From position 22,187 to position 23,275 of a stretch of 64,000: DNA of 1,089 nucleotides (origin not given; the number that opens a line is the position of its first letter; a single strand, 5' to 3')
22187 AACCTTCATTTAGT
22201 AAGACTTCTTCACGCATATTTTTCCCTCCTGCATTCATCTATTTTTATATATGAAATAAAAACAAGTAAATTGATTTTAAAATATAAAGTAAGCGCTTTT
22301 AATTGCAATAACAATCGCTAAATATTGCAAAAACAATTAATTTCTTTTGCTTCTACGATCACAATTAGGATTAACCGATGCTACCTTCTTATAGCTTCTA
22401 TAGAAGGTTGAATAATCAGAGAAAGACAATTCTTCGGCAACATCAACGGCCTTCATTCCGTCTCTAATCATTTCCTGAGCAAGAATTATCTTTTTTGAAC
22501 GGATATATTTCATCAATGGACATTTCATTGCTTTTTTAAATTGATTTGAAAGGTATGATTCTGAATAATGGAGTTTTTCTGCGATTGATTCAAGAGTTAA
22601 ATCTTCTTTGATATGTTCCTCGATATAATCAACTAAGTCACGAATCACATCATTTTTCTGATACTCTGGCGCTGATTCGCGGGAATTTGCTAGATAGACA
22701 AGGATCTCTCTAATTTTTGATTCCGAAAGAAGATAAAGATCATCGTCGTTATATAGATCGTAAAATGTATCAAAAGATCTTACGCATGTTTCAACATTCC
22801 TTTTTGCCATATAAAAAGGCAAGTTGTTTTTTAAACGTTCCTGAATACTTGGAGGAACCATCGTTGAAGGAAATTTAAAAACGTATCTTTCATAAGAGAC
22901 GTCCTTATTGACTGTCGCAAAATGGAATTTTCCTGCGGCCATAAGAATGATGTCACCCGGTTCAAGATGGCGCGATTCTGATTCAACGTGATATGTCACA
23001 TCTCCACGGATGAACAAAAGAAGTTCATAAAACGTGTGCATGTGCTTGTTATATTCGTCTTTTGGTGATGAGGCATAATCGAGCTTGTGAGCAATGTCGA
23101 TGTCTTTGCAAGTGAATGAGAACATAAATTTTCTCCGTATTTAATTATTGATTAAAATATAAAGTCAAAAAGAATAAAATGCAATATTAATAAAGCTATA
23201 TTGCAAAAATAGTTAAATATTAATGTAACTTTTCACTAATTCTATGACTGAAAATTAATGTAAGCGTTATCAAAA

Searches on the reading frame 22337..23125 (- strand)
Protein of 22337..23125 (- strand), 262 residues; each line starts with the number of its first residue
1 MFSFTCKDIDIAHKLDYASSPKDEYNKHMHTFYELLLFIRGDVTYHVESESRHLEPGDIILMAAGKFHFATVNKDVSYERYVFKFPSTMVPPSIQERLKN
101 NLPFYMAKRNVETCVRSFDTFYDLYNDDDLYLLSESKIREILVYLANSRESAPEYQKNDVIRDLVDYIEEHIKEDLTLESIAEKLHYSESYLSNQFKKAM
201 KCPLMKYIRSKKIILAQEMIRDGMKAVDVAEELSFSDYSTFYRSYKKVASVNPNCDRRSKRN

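Call 59: search_protein_families(library=pfam, proteins=[window:22337-23125:-], max_evalue=0.00001)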
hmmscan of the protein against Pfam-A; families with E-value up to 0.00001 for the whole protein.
window:22337-23125:- (262 aa): 3 families
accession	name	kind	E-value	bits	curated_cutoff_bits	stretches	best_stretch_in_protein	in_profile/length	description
PF12833.13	HTH_18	-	5.2e-14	52.7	33.6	1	181-258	1-79/80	Helix-turn-helix domain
PF00165.29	HTH_AraC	-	9.5e-13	48.4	26.6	1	168-201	1-34/42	Bacterial regulatory helix-turn-helix proteins, AraC family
PF02311.25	AraC_binding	-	3.1e-11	43.6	21.1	1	18-96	9-87/135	AraC-like ligand binding domain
